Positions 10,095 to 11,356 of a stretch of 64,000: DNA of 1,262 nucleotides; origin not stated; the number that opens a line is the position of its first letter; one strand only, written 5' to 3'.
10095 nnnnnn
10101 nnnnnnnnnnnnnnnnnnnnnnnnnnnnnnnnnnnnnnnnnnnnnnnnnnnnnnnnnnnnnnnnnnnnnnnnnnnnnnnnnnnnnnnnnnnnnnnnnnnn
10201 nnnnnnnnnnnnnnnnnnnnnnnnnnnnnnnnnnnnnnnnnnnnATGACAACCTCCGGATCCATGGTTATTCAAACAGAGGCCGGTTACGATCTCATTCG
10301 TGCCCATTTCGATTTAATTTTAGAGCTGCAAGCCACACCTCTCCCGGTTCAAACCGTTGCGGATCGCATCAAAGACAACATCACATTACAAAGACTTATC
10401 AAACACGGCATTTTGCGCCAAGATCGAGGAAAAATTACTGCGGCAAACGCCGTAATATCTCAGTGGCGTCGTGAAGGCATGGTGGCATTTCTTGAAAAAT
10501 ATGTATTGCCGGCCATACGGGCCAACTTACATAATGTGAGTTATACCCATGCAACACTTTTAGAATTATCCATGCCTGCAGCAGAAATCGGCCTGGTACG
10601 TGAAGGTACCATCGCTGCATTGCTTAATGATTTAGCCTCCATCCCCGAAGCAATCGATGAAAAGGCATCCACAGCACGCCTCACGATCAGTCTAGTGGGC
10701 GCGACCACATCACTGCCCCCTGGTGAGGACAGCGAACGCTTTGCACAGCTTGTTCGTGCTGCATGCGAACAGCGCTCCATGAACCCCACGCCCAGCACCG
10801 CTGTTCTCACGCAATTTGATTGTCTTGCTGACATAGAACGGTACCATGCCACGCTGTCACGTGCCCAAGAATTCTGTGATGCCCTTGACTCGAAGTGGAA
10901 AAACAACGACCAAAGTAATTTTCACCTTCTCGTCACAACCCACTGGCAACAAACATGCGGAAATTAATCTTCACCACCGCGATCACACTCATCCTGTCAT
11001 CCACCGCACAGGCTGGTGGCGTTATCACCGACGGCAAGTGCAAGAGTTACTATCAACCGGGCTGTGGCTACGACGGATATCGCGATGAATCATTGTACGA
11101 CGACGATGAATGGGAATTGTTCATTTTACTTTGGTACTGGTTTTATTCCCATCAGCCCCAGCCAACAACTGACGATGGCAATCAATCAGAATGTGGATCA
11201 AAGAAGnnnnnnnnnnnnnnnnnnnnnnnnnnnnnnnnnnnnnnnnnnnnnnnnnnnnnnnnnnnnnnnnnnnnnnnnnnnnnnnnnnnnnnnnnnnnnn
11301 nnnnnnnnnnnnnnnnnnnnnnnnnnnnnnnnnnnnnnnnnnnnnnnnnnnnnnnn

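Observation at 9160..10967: Pseudo-enhancer-binding protein: a sigma-54-activator-like AAA+ domain lacking GAFTGA and the Walker B glutamate, translationally coupled to an unknown gene and next to an RHH gene and tRNA-Leu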

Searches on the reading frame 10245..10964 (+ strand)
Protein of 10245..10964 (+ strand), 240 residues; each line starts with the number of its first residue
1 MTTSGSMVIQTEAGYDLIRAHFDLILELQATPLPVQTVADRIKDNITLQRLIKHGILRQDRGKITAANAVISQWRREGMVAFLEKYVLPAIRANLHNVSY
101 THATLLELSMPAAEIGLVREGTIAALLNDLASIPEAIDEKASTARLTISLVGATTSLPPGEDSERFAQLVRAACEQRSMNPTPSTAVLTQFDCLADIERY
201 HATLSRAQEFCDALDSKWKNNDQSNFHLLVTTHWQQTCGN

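Call 4: search_protein_families(library=pfam, proteins=[window:10245-10964:+], max_evalue=1)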
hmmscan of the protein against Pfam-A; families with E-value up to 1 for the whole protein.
window:10245-10964:+ (240 aa): 0 families

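Call 5: search_protein_families(library=ncbifam, proteins=[window:10245-10964:+], max_evalue=1)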
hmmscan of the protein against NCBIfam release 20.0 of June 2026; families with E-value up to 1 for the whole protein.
window:10245-10964:+ (240 aa): 0 families

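Call 25: find_homologous_proteins(query=window:10245-10964:+, max_evalue=0.001)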
Query window:10245-10964:+ (240 aa): 3 proteins with E <= 0.001 among 963 candidates.
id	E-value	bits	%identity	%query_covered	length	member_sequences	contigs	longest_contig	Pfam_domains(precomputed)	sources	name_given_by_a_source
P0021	9.4e-154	527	100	100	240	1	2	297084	-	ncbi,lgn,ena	-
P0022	7.1e-104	364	70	100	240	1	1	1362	-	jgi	jgi:hypothetical protein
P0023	6.7e-89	315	70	87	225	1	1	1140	-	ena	-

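Call 27: find_encoding_contigs(protein=P0022, flank=5000, max_places=3)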
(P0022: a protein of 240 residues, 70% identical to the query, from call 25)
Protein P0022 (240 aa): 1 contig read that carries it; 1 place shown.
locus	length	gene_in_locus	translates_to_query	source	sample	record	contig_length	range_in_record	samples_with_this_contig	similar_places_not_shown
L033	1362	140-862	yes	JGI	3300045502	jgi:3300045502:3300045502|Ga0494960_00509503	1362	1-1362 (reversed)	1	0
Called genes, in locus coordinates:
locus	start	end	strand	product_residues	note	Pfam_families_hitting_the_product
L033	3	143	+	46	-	?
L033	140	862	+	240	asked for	-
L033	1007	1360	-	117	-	PF01288:HPPK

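Call 50: find_homologous_proteins(query=A5, max_evalue=0.001)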
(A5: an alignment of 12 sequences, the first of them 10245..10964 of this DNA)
Query A5 (12 sequences) (240 aa, profile of the alignment): 43 proteins with E <= 0.001 among 8000 candidates.
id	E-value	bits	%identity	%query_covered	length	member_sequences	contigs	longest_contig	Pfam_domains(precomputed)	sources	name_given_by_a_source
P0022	5.1e-86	306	70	100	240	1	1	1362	-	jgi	jgi:hypothetical protein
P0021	2.3e-84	301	100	100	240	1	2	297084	-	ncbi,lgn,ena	-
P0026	8.6e-70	253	23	75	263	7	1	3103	-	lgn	-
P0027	1.4e-66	243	-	-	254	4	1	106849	-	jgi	jgi:hypothetical protein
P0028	4.1e-65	238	23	75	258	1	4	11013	PF25212.3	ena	-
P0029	1.0e-64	237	23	88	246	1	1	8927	-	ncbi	-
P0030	8.8e-63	230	-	-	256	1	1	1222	PF25212.3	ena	-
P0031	1.8e-62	229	-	-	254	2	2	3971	-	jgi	jgi:hypothetical protein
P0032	6.1e-62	228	23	85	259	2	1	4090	-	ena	-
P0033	3.8e-59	218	24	35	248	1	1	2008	-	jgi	jgi:hypothetical protein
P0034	4.7e-59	218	20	86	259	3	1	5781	-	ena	-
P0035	1.1e-58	217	22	85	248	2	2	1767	-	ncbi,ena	-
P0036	2.1e-58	216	23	34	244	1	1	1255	-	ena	-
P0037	3.3e-58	215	21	33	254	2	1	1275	-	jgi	jgi:hypothetical protein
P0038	6.0e-58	214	22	84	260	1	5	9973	-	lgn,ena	-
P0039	1.5e-57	213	-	-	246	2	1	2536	PF25212.3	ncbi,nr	ncbi:MAG: winged helix-turn-helix domain-containing protein [Myxococcota bacterium]|nr:winged helix-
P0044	5.0e-56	208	25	39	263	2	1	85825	PF25212.3,PF12802.14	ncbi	-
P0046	1.5e-54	203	28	33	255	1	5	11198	PF25212.3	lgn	-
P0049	4.1e-53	199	-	-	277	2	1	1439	PF25212.3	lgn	-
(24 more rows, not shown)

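Call 58: predict_structure(alignment_id=A6)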
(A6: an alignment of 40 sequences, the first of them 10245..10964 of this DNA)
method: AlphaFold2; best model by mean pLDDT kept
length: 240 residues; sequences in the alignment: 40
mean_pLDDT: 83.2   pTM: 0.65
mean pLDDT of the five models: 83.2, 83.1, 82.6, 80.6, 80.3
residues with pLDDT >= 90: 112; 70-90: 80; 50-70: 41; < 50: 7
segments of 3 or more residues with pLDDT < 50: 1-6
pLDDT, mean of each block of 10 residues (from residue 1): 47 81 88 96 94 92 85 61 65 65 91 89 93 83 88 91 88 83 79 91 95 91 85 75
secondary structure, 60 per line:
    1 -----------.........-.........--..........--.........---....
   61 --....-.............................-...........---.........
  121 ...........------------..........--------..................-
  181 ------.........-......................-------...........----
elements in order: H12-20 H22-30 H35-42 H45-53 E57-60 E63-66 H68-96 E101-108 H112-131 E144-153 H162-179 E187-195 H197-218 E226-236

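Call 81: search_protein_families(library=ncbifam, proteins=[L033:850-1092:+], max_evalue=1)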
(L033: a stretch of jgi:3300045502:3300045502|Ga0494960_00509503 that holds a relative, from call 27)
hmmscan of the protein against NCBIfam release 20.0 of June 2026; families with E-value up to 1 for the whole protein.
L033:850-1092:+ (81 aa): 0 families

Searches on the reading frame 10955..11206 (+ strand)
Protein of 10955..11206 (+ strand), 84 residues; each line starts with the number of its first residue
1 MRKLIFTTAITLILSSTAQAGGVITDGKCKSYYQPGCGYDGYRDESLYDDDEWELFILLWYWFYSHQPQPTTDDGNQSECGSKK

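Call 4: search_protein_families(library=pfam, proteins=[window:10955-11206:+], max_evalue=1)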
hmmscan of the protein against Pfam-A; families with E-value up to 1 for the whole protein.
window:10955-11206:+ (84 aa): 2 families
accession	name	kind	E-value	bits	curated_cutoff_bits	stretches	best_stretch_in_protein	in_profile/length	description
PF08194.17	DIM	-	0.00094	19.8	20.8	1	1-30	1-33/36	DIM protein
PF08139.17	LPAM_1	-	0.16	12.9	20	1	1-15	1-15/18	Prokaryotic membrane lipoprotein lipid attachment site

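Call 5: search_protein_families(library=ncbifam, proteins=[window:10955-11206:+], max_evalue=1)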
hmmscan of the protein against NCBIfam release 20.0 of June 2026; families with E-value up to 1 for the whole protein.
window:10955-11206:+ (84 aa): 0 families

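Call 81: search_protein_families(library=ncbifam, proteins=[window:10955-11206:+], max_evalue=1)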
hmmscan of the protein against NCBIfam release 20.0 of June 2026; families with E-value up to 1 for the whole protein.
window:10955-11206:+ (84 aa): 0 families
